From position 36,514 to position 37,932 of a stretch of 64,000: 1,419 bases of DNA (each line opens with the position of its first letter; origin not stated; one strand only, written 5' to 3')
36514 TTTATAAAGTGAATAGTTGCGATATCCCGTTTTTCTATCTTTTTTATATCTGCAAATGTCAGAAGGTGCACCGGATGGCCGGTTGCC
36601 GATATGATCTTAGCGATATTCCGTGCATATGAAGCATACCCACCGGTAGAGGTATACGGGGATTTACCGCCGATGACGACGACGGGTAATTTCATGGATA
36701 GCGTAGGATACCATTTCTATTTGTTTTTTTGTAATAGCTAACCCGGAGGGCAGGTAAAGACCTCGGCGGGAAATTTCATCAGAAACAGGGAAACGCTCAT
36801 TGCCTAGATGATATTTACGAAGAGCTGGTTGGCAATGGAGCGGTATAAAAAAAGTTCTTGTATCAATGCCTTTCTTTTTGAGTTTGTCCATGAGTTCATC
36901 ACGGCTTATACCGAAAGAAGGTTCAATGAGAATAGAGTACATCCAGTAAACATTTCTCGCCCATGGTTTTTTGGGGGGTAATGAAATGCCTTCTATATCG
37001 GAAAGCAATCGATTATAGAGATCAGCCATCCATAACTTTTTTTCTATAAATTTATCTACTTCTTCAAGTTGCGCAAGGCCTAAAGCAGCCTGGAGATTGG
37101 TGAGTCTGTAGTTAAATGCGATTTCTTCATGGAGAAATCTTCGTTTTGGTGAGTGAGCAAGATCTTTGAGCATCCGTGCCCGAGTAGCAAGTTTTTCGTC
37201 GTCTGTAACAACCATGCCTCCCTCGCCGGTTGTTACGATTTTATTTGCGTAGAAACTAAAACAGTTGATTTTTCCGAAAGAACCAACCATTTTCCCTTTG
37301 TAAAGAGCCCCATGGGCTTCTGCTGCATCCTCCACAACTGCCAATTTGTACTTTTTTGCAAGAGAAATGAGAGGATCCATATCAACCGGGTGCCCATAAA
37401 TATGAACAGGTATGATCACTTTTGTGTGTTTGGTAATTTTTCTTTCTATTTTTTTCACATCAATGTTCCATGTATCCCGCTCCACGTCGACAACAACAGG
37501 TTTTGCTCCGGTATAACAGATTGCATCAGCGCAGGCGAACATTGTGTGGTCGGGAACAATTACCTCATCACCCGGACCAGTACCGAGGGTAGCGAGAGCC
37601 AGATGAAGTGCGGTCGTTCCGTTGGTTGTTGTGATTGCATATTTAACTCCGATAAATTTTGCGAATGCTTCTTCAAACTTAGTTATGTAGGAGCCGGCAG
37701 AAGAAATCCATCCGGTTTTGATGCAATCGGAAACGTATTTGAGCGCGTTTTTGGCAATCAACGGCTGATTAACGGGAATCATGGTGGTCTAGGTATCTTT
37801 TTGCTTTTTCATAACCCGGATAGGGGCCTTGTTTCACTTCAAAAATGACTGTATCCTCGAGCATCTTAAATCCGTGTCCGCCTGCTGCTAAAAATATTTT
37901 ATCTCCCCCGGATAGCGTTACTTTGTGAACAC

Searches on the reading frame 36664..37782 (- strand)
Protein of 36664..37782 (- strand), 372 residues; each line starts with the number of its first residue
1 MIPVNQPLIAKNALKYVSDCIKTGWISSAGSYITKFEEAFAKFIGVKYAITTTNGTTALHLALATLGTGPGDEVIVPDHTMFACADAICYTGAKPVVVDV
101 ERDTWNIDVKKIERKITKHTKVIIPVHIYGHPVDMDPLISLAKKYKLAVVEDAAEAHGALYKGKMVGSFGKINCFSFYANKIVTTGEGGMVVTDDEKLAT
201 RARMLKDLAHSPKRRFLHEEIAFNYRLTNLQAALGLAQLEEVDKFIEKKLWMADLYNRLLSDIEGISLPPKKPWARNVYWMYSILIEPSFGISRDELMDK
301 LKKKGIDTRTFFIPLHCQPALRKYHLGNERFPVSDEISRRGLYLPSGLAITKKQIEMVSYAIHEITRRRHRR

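Call 12: search_protein_families(library=pfam, proteins=[window:36664-37782:-], max_evalue=0.00001)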
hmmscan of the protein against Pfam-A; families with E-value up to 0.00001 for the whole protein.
window:36664-37782:- (372 aa): 4 families
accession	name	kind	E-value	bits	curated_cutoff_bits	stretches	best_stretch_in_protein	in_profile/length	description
PF01041.23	DegT_DnrJ_EryC1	-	1.2e-124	416.7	19.8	1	9-361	3-358/360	DegT/DnrJ/EryC1/StrS aminotransferase family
PF00155.27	Aminotran_1_2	-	5.5e-11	42.7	19.7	1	33-124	44-151/361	Aminotransferase class I and II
PF00266.25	Aminotran_5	-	3.2e-08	33.4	21.5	1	31-157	43-180/371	Aminotransferase class-V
PF01212.27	Beta_elim_lyase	-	1.4e-07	31.5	27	1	34-210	35-228/288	Beta-eliminating lyase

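Call 16: search_protein_families(library=ncbifam, proteins=[window:36664-37782:-], max_evalue=1e-10)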
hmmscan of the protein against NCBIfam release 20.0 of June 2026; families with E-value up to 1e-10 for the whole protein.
window:36664-37782:- (372 aa): 7 families
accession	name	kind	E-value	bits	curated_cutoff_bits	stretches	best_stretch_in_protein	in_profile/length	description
TIGR04181.1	NHT_00031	hypoth_equivalog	1.2e-110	369.7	420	1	2-347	1-359/359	LegC family aminotransferase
TIGR03588.1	PseC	equivalog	3.5e-86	289.5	423.5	1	1-365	1-379/380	UDP-4-amino-4,6-dideoxy-N-acetyl-beta-L-altrosamine transaminase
NF008687.0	PRK11706.1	equivalog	1.3e-74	251.3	375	1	1-365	1-373/375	dTDP-4-amino-4,6-dideoxygalactose transaminase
NF008658.2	PRK11658.1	equivalog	4.1e-74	249.5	631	1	2-366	5-377/379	UDP-4-amino-4-deoxy-L-arabinose aminotransferase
TIGR04427.1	PLP_DesI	equivalog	2.2e-63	214.7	650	1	20-362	41-379/390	dTDP-4-dehydro-6-deoxyglucose aminotransferase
TIGR02379.1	ECA_wecE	subfamily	3.2e-63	213.7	434.85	1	1-362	1-371/376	dTDP-4-amino-4,6-dideoxy-D-glucose transaminase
NF011936.0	PRK15407.1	equivalog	1.8e-57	195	423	2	4-207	39-249/440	lipopolysaccharide biosynthesis protein RfbH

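Call 81: search_solved_structures(query=window:36664-37782:-, show_alignments=4, max_evalue=1e-40)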
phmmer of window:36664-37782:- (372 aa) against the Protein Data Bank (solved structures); distinct sequences matched with E-value up to 1e-40: 41.
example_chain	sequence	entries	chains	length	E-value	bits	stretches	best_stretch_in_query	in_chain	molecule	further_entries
3bn1_A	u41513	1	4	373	5.9e-97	328.1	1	3-364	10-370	Perosamine synthetase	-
3dr7_A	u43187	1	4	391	7e-97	327.8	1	3-364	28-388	Putative perosamine synthetase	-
3dr4_A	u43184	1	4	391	4.8e-96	325.1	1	3-364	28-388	Putative perosamine synthetase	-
7b0m_AAA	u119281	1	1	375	2e-91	309.9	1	6-359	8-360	Sugar aminotransferase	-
7b0d_A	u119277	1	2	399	6.4e-77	262.2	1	19-365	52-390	Glutamine--scyllo-inositol transaminase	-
3frk_A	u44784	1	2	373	3.9e-65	223.4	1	19-363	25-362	QdtB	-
2oga_A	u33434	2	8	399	8.1e-61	209.2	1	30-367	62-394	Transaminase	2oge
7n63_A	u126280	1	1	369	7.8e-60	205.9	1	17-370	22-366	Putative aminotransferase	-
8e75_A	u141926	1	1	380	2.2e-59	204.4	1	30-346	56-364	DegT/DnrJ/EryC1/StrS aminotransferase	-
8e77_A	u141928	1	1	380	2.2e-59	204.4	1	30-346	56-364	DegT/DnrJ/EryC1/StrS aminotransferase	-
1mdo_A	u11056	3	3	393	1.7e-58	201.5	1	2-367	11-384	ArnB aminotransferase | UDP-4-amino-4-deoxy-L-arabinose--oxoglutarate aminotransferase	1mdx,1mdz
8sng_A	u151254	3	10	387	1.4e-57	198.5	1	2-366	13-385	UDP-4-amino-4-deoxy-L-arabinose--oxoglutarate aminotransferase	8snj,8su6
4oca_A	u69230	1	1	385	1.9e-57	198.1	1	2-366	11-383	UDP-4-amino-4-deoxy-L-arabinose--oxoglutarate aminotransferase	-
8vr3_A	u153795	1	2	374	2.9e-57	197.5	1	1-308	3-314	DegT/DnrJ/EryC1/StrS aminotransferase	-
8vr5_A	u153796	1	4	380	2.9e-57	197.5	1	1-309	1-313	DegT/DnrJ/EryC1/StrS aminotransferase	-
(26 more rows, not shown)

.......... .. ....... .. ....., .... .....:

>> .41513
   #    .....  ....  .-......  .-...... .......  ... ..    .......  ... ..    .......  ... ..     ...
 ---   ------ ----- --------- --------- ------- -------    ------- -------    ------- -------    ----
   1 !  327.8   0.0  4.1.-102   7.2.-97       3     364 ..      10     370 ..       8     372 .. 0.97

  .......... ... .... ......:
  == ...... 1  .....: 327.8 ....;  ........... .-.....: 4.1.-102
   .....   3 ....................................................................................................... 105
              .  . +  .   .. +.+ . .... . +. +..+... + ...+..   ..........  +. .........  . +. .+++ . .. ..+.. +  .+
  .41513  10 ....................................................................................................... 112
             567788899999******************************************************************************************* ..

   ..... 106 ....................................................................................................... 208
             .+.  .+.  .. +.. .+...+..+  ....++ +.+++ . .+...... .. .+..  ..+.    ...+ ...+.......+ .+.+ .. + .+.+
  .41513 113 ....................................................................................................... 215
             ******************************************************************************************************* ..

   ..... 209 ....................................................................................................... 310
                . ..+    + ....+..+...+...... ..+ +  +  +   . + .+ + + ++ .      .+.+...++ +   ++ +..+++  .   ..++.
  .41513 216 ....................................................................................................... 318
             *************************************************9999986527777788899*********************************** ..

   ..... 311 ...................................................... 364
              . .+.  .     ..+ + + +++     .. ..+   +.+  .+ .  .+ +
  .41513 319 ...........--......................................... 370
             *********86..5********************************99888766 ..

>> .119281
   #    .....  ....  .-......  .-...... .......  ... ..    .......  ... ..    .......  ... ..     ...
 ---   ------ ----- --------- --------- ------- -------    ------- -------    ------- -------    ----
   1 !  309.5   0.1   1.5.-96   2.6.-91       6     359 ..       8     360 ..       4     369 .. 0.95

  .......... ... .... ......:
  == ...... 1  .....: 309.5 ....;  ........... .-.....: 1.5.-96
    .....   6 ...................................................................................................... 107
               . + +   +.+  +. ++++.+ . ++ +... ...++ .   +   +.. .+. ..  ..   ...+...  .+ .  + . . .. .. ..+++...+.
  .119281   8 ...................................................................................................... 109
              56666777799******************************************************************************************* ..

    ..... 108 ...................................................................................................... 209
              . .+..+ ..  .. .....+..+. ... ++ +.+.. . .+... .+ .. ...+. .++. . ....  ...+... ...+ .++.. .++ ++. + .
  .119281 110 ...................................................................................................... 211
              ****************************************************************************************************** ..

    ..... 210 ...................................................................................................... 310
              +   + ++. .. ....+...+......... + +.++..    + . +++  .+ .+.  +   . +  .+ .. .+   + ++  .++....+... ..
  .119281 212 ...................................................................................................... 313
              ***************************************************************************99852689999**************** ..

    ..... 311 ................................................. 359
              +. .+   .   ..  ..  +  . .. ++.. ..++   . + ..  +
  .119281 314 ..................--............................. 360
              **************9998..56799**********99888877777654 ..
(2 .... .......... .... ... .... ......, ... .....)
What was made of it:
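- The locus also encodes a GDP-perosamine-synthase-like enzyme that would need the same precursor (call 81).
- Tried and rejected: The role of E329 therefore rests on memory plus the comparison with GDP-perosamine synthase (call 81).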
